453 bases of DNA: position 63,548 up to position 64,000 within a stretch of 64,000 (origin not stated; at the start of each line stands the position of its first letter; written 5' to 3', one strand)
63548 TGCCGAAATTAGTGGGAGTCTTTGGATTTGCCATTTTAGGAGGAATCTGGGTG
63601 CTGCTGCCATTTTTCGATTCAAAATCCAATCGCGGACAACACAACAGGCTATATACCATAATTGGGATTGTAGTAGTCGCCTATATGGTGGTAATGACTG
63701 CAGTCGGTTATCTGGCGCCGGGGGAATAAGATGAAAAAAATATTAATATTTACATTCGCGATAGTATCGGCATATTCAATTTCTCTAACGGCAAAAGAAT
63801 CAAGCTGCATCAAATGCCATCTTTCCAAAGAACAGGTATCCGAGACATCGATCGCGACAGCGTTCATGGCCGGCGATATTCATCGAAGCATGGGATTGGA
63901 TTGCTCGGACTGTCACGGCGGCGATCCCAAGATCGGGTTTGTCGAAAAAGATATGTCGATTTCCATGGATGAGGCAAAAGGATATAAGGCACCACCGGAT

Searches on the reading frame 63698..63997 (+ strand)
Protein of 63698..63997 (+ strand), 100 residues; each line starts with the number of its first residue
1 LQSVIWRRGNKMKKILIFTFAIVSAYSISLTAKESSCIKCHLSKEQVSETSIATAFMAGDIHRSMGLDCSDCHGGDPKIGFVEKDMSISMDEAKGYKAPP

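Call 81: search_protein_families(library=pfam, proteins=[window:63698-63997:+], max_evalue=0.001)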
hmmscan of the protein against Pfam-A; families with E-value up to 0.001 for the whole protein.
window:63698-63997:+ (100 aa): 3 families
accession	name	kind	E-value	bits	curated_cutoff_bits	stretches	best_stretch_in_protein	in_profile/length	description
PF14537.11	Cytochrom_c3_2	-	2.2e-05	25.3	25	1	31-75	23-66/79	Cytochrome c3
PF14522.11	Cytochrome_C7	-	9.9e-05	22.5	24.8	0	60-79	6-26/67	Cytochrome c7 and related cytochrome c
PF03264.19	Cytochrom_NNT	-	0.00017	21.8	24.1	1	16-87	18-86/174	NapC/NirT cytochrome c family, N-terminal region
